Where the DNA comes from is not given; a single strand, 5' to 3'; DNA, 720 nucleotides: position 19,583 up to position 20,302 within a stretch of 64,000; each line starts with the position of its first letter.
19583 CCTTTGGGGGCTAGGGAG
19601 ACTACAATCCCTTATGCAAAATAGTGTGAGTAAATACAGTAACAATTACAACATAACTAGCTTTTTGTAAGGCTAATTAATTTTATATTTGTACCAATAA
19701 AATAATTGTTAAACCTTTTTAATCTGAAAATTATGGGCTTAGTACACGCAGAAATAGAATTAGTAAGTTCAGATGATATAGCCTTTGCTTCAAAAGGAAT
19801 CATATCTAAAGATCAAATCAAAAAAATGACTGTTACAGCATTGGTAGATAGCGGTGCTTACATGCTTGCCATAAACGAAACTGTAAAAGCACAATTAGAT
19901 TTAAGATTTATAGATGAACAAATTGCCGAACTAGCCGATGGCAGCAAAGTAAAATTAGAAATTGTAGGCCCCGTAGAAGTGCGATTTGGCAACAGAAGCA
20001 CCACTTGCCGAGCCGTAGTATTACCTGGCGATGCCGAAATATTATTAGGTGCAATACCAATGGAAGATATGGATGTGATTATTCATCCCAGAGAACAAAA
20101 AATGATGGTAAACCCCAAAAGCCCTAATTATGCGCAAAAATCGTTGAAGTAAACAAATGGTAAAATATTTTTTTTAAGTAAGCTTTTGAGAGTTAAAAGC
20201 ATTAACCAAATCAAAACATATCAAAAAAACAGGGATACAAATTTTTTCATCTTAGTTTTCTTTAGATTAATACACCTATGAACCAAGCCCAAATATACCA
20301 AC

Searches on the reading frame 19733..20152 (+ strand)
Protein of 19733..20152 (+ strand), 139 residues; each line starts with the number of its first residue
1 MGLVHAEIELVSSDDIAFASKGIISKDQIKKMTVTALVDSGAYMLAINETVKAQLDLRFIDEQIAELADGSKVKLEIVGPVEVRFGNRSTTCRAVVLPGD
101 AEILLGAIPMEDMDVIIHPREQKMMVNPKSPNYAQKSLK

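Call 3: search_protein_families(library=pfam, proteins=[window:19733-20152:+], max_evalue=0.01)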
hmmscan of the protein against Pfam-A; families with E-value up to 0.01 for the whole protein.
window:19733-20152:+ (139 aa): 3 families
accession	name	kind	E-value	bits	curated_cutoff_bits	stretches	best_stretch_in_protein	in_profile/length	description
PF13650.11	Asp_protease_2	-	8.2e-08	33.3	24.3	1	32-106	8-87/90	Aspartyl protease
PF13975.11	gag-asp_proteas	-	9.4e-08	33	28.2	1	29-106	5-86/92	gag-polyprotein putative aspartyl protease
PF09668.16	Asp_protease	-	0.0015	19.1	26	1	28-107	15-98/109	Aspartyl protease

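Call 12: search_protein_families(library=ncbifam, proteins=[window:19733-20152:+], max_evalue=0.01)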
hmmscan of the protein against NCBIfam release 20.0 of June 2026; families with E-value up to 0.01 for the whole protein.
window:19733-20152:+ (139 aa): 1 family
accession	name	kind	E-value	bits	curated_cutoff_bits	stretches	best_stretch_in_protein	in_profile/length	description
TIGR03698.1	clan_AA_DTGF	subfamily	3.2e-16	59.6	57.35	1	26-124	8-107/107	clan AA aspartic protease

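Call 13: search_protein_families(library=padloc, proteins=[window:19733-20152:+], max_evalue=0.01)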
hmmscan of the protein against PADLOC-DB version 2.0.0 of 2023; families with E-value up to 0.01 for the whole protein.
window:19733-20152:+ (139 aa): 0 families

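Call 15: find_homologous_proteins(query=window:19733-20152:+, max_evalue=0.001)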
Query window:19733-20152:+ (139 aa): 4130 proteins with E <= 0.001 among 4146 candidates; the best 120 are listed.
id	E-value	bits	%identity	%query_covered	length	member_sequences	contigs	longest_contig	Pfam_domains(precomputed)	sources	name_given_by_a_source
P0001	3.9e-88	310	64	100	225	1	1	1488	PF13650.12,PF13975.12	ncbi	ncbi:MAG: aspartyl protease family protein [Microcystaceae cyanobacterium]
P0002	1.2e-81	289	100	100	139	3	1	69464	PF13650.12,PF13975.12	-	-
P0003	9.9e-74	263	91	100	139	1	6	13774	PF13650.12,PF13975.12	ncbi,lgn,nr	ncbi:MAG: clan AA aspartic protease [Sphingobacteriales bacterium]|nr:MAG: clan AA aspartic protease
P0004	6.6e-72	257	90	100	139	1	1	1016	PF13650.12,PF13975.12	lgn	-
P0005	3.8e-70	252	86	100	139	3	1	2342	PF13650.12,PF13975.12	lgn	-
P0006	4.2e-68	245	83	100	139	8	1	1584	PF13650.12,PF13975.12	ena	-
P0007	5.9e-67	241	83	100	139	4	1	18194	PF13650.12,PF13975.12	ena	-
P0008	3.4e-66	239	83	100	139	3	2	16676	PF13650.12,PF13975.12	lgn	-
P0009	3.4e-66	239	81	100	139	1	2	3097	PF13650.12,PF13975.12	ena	-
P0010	6.1e-66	238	81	100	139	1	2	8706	PF13650.12,PF13975.12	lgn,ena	-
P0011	6.4e-66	238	81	100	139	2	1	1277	PF13650.12,PF13975.12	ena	-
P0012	7.7e-66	238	82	100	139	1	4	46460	PF13650.12,PF13975.12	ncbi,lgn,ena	-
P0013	1.7e-62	227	78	100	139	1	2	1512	PF13650.12,PF13975.12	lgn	-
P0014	1.5e-61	224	77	100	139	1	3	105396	PF13650.12,PF13975.12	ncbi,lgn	-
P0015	6.4e-60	219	77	100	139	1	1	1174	PF13650.12,PF13975.12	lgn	-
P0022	1.3e-55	205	71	100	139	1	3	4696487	PF13650.12,PF13975.12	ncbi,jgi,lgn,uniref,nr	ncbi:clan AA aspartic protease [Planktothrix agardhii 1032]|jgi:clan AA aspartic protease|uniref:cla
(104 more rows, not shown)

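Call 16: find_encoding_contigs(protein=P0003, flank=5000, max_places=4)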
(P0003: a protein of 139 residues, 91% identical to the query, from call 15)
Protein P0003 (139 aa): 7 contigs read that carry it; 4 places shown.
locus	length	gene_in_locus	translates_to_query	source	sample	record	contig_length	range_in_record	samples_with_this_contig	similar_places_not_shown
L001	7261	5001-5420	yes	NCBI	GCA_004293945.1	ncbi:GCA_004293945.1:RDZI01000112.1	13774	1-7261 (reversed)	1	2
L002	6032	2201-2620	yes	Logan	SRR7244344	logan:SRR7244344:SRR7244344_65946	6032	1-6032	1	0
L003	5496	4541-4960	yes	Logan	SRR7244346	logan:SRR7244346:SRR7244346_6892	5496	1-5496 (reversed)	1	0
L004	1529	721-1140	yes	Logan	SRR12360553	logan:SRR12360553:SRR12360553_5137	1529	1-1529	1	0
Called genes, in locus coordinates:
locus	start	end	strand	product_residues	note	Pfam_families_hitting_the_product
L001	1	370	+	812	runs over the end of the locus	PF13807:GNVR, PF10609:ParA (weak), PF13614:AAA_31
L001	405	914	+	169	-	PF02357:NusG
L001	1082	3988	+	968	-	PF12481:DUF3700, PF13522:GATase_6, PF13537:GATase_7, PF00733:Asn_synthase, PF13439:Glyco_transf_4 (weak), PF20706:GT4-conflict, PF00534:Glycos_transf_1, PF13692:Glyco_trans_1_4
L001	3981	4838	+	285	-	PF01061:ABC2_membrane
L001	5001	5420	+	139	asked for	PF13650:Asp_protease_2, PF13975:gag-asp_proteas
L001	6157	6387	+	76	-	-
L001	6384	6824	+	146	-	PF01850:PIN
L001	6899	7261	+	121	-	PF00005:ABC_tran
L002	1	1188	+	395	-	?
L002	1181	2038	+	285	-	PF01061:ABC2_membrane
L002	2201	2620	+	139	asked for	PF13650:Asp_protease_2, PF13975:gag-asp_proteas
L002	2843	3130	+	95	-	-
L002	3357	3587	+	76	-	-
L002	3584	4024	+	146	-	PF01850:PIN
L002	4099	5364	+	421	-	PF00005:ABC_tran, PF13304:AAA_21 (faint), PF14524:Wzt_C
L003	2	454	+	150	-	?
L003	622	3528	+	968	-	PF12481:DUF3700, PF13522:GATase_6, PF13537:GATase_7, PF00733:Asn_synthase, PF13439:Glyco_transf_4 (weak), PF20706:GT4-conflict, PF00534:Glycos_transf_1, PF13692:Glyco_trans_1_4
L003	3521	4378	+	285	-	PF01061:ABC2_membrane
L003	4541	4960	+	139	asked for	PF13650:Asp_protease_2, PF13975:gag-asp_proteas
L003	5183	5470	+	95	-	-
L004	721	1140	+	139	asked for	PF13650:Asp_protease_2, PF13975:gag-asp_proteas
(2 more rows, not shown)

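Call 17: find_encoding_contigs(protein=P0022, flank=5000, max_places=3)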
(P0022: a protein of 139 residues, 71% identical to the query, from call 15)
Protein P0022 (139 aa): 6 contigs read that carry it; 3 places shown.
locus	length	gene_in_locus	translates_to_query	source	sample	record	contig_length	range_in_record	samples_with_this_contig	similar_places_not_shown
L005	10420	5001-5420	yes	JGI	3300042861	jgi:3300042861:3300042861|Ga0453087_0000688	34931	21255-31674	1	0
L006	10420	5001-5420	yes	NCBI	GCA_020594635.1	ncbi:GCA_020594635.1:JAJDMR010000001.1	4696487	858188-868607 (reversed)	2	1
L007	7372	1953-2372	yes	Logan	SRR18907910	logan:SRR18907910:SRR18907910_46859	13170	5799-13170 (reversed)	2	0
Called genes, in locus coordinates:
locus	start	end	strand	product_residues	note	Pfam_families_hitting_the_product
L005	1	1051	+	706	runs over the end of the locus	PF13174:TPR_6 (faint), PF13176:TPR_7 (faint), PF13414:TPR_11 (weak), PF13432:TPR_16, PF14559:TPR_19 (weak), PF00515:TPR_1 (weak), PF07719:TPR_2 (weak), PF13424:TPR_12 (weak), +5 more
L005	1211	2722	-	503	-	-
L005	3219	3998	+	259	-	PF00483:NTP_transferase, PF12804:NTP_transf_3 (weak)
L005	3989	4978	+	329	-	PF04321:RmlD_sub_bind, PF05368:NmrA (weak), PF01073:3Beta_HSD, PF01370:Epimerase, PF02719:Polysacc_synt_2, PF07993:NAD_binding_4, PF13460:NAD_binding_10, PF16363:GDP_Man_Dehyd, +1 more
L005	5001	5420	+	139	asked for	PF13650:Asp_protease_2 (weak), PF13975:gag-asp_proteas (weak)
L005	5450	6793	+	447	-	PF01041:DegT_DnrJ_EryC1, PF01053:Cys_Met_Meta_PP (weak), PF01212:Beta_elim_lyase (faint)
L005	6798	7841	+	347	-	PF01073:3Beta_HSD (weak), PF01370:Epimerase, PF02719:Polysacc_synt_2 (weak), PF07993:NAD_binding_4, PF16363:GDP_Man_Dehyd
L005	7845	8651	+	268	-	PF00456:Transketolase_N, PF09364:XFP_N (weak), PF00676:E1_dh, PF13292:DXP_synthase_N (weak)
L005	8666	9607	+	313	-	PF02779:Transket_pyr, PF02780:Transketolase_C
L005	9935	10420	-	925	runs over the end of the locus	PF12569:NatA_aux_su (weak), PF13432:TPR_16 (weak), PF00515:TPR_1 (weak), PF13414:TPR_11 (weak), PF13424:TPR_12 (weak), PF14559:TPR_19, PF00535:Glycos_transf_2, PF13641:Glyco_tranf_2_3, +20 more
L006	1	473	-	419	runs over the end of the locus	PF08421:Methyltransf_13, PF13489:Methyltransf_23, PF08241:Methyltransf_11 (weak), PF08242:Methyltransf_12 (weak), PF08484:Methyltransf_14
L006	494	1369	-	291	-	PF01370:Epimerase, PF04321:RmlD_sub_bind (weak), PF16363:GDP_Man_Dehyd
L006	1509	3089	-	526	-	-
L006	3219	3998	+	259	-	PF00483:NTP_transferase, PF12804:NTP_transf_3 (weak)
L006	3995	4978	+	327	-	PF01073:3Beta_HSD, PF01370:Epimerase, PF02719:Polysacc_synt_2, PF04321:RmlD_sub_bind, PF05368:NmrA (weak), PF16363:GDP_Man_Dehyd, PF07993:NAD_binding_4, PF13460:NAD_binding_10, +1 more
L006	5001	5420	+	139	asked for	PF13650:Asp_protease_2 (weak), PF13975:gag-asp_proteas (weak)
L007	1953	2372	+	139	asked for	PF13650:Asp_protease_2 (weak), PF13975:gag-asp_proteas (weak)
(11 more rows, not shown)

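Call 18: find_encoding_contigs(protein=P0014, flank=5000, max_places=3)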
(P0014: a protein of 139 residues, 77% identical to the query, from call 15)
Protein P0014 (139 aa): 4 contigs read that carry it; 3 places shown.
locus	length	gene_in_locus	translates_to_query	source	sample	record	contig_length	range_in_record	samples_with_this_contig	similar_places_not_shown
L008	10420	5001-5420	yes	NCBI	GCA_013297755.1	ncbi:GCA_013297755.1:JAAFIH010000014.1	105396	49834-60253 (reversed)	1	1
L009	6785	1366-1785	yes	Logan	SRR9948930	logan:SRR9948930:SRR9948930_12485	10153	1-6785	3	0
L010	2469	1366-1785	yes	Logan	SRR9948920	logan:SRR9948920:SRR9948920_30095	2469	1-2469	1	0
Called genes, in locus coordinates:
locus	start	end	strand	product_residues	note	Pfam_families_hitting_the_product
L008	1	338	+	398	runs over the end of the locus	PF13173:AAA_14, PF13635:DUF4143 (weak)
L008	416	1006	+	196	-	PF05685:Uma2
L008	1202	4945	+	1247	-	PF04434:SWIM (faint), PF00176:SNF2-rel_dom, PF04851:ResIII, PF00271:Helicase_C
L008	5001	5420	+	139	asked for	PF13650:Asp_protease_2 (weak), PF13975:gag-asp_proteas (weak)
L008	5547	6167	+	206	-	PF05685:Uma2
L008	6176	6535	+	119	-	PF18765:Polbeta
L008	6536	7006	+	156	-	PF20797:HepT-like_2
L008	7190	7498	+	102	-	-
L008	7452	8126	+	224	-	PF08843:AbiEii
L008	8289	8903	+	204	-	-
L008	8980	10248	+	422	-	PF00005:ABC_tran, PF13175:AAA_15 (weak)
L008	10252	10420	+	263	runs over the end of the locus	PF01135:PCMT (weak), PF05050:Methyltransf_21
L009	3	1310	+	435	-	?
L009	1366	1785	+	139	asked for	PF13650:Asp_protease_2 (weak), PF13975:gag-asp_proteas (weak)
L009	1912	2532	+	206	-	PF05685:Uma2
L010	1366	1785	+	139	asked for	PF13650:Asp_protease_2 (weak), PF13975:gag-asp_proteas (weak)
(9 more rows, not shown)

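Call 21: find_related_loci(query=A1, collection=genome_contigs, flank=6000)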
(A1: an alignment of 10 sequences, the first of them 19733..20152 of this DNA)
Query A1 (139 aa) in genome_contigs; peptide patterns used: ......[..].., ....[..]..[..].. (x = any residue, [..] = any of these).
599 stretches matched a pattern (row limit reached: there are more); 571 encode a relative of the query (tblastn E <= 1e-3); the best 80 are kept; 80 distinct loci.
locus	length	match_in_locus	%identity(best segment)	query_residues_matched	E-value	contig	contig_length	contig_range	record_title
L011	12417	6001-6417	77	1-139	3e-70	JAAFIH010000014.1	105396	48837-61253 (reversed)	MAG: Cytophagales bacterium isolate bin10.concoct.b28b32b33.016 WN_Cytophagales_18_scaffold_14, whole genome shotgun seq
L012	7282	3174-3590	71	1-139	4e-63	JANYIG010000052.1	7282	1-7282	MAG: Candidatus Kapaibacterium sp. isolate GL140_2_metabinner_24 GL140_2_k141_2598915, whole genome shotgun sequence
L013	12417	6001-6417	67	1-139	3e-61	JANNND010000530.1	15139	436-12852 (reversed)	MAG: Blastocatellia bacterium isolate SOY_35_metabat.182 SOY_35_k141_2682752, whole genome shotgun sequence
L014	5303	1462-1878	67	1-139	2e-60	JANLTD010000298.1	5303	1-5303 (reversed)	MAG: Acidobacteriota bacterium isolate OTE_25_metabat_245 OTE_25_k141_1145050, whole genome shotgun sequence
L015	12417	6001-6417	65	1-139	1e-59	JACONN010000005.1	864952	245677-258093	MAG: Hormoscilla sp. GM7CHS1pb tig00001528, whole genome shotgun sequence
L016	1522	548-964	63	1-139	1e-60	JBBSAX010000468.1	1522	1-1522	MAG: Pyrinomonadales bacterium isolate La6_metabat2.050 La6_metabat2.050_K_430734_L_1522_cov_27.6807, whole genome shotg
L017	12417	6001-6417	64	1-139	6e-58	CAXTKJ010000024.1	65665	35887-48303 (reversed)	MAG TPA_asm: uncultured Pyrinomonadaceae bacterium isolate public_SRR11456921_metawrap_bin.8 genome assembly, contig: pu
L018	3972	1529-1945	64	1-139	2e-57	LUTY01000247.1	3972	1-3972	Candidatus Thiomargarita nelsonii strain THI036 THI123, whole genome shotgun sequence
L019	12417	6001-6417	62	1-139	3e-57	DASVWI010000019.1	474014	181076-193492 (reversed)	MAG TPA_asm: Pyrinomonadaceae bacterium isolate SMAG_U3366 k141_465524, whole genome shotgun sequence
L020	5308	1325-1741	64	1-139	6e-57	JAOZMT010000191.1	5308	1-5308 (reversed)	MAG: Victivallales bacterium isolate GMC3.metabat2.72 GMC3_7590_length_5308_cov_21.092899, whole genome shotgun sequence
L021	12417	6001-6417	63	1-139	4e-57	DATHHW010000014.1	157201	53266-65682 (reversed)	MAG TPA_asm: Pyrinomonadaceae bacterium isolate SMAG_U12510 k141_69679, whole genome shotgun sequence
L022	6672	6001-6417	65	1-139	6e-57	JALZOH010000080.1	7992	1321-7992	MAG: Acidobacteriota bacterium isolate MSU bin106 SD1459_NODE_2633_length_7992_cov_1.941259, whole genome shotgun sequen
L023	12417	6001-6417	65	1-139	8e-57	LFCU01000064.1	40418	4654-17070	Candidatus Achromatium palustre isolate Sipp_2015 Ga0064002_1136, whole genome shotgun sequence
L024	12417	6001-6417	63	1-139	9e-57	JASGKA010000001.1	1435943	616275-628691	MAG: Pyrinomonadaceae bacterium isolate 5N531 JMF-2111-06-0005.ont.bin.531_0, whole genome shotgun sequence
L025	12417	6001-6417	59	1-139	1e-56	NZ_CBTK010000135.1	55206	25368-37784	Candidatus Contendobacter odensis Run_B_J11, whole genome shotgun sequence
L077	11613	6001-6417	54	1-139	7e-50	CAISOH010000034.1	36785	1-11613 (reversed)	MAG: uncultured Bacteroidetes bacterium isolate MJ-time_bin-6658 genome assembly, contig: bin-6658:034/453, whole genome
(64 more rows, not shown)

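Call 29: search_protein_families(library=pfam, alignment_id=A2, max_evalue=0.00001)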
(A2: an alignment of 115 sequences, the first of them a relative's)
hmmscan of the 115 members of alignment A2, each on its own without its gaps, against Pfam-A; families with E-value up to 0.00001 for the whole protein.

A. member 1, L011:9968-11248:+ (426 aa): 1 family
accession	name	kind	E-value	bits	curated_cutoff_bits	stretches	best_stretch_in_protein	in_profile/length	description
PF00005.33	ABC_tran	-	1.2e-22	81.4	25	1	70-201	1-135/137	ABC transporter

B. families by the number of members that match (of 115 scanned): 173 families (the first 25 are shown)
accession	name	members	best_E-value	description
PF00676.26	E1_dh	5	2.3e-77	Dehydrogenase E1 component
PF02780.25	Transketolase_C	5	2.1e-41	Transketolase, C-terminal domain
PF02779.29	Transket_pyr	5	9.1e-40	Transketolase, pyrimidine binding domain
PF00364.28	Biotin_lipoyl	5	3.4e-22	Biotin-requiring enzyme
PF00198.28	2-oxoacid_dh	4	4e-81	2-oxoacid dehydrogenases acyltransferase (catalytic domain)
PF07992.20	Pyr_redox_2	4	1.6e-71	Pyridine nucleotide-disulphide oxidoreductase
PF07690.21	MFS_1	4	3.2e-52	Major Facilitator Superfamily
PF02852.28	Pyr_redox_dim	4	6.3e-42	Pyridine nucleotide-disulphide oxidoreductase, dimerisation domain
PF00070.33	Pyr_redox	4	3e-22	Pyridine nucleotide-disulphide oxidoreductase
PF02817.22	E3_binding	4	8.4e-14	e3 binding domain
PF12831.13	FAD_oxidored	4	4e-12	FAD dependent oxidoreductase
PF13738.12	Pyr_redox_3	4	2.4e-10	Pyridine nucleotide-disulphide oxidoreductase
PF01134.28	GIDA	4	3.1e-10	Glucose inhibited division protein A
PF13450.12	NAD_binding_8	4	9e-09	NAD(P)-binding Rossmann-like domain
PF13292.11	DXP_synthase_N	4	1.7e-08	1-deoxy-D-xylulose-5-phosphate synthase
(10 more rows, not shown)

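Call 38: search_solved_structures(query=A1, max_evalue=0.1)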
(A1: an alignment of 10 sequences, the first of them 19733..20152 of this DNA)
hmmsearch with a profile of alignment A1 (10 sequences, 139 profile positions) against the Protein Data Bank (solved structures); distinct sequences matched with E-value up to 0.1: 7.
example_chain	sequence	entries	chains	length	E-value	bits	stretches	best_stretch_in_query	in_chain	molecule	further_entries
7tye_A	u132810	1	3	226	0.00021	24.4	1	28-99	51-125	3,4-dihydroxy-2-butanone 4-phosphate synthase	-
1g57_A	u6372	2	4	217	0.0003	23.9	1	28-99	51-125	3,4-DIHYDROXY-2-BUTANONE 4-PHOSPHATE SYNTHASE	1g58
1iez_A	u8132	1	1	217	0.0003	23.9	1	28-99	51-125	3,4-Dihydroxy-2-Butanone 4-Phosphate Synthase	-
3lqu_A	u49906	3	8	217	0.00057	23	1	28-99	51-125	3,4-dihydroxy-2-butanone 4-phosphate synthase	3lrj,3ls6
7efy_A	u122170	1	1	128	0.044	16.9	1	26-84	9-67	UBA domain-containing protein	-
2i1a_A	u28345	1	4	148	0.058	16.5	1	28-107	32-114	DNA damage-inducible protein DDI1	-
4z2z_A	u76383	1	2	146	0.059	16.5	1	28-107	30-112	DNA damage-inducible protein 1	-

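Call 46: search_protein_families(library=pfam, alignment_id=A4, max_evalue=0.00001)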
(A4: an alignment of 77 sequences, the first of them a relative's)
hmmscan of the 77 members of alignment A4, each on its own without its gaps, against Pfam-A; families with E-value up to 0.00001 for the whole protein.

A. member 1, L011:6547-7167:+ (206 aa): 1 family
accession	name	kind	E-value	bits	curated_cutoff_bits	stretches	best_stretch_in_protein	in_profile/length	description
PF05685.18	Uma2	-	1.1e-16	61.2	27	1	35-198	2-168/172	Putative restriction endonuclease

B. families by the number of members that match (of 77 scanned): 83 families (the first 25 are shown)
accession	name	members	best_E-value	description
PF01252.23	Peptidase_A8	5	7.9e-41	Signal peptidase (SPase) II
PF02779.29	Transket_pyr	4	9.1e-40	Transketolase, pyrimidine binding domain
PF02780.25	Transketolase_C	3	2.3e-41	Transketolase, C-terminal domain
PF07690.21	MFS_1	3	3.4e-28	Major Facilitator Superfamily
PF01551.29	Peptidase_M23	3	1.4e-21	Peptidase family M23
PF01411.24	tRNA-synt_2c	2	3.2e-194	tRNA synthetases class II (A)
PF05685.18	Uma2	2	3.3e-21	Putative restriction endonuclease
PF07973.19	tRNA_SAD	2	3.1e-15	Threonyl and Alanyl tRNA synthetase second additional domain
PF03738.19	GSP_synth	2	6.3e-15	Glutathionylspermidine synthase preATP-grasp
PF02272.25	DHHA1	2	1.4e-11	DHHA1 domain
PF00083.30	Sugar_tr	2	1.1e-10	Sugar (and other) transporter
PF05559.16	DUF763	1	4e-85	Protein of unknown function (DUF763)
PF05096.18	Glu_cyclase_2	1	1.3e-81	Glutamine cyclotransferase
PF00933.27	Glyco_hydro_3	1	6.2e-79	Glycosyl hydrolase family 3 N terminal domain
PF00384.28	Molybdopterin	1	1.2e-74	Molybdopterin oxidoreductase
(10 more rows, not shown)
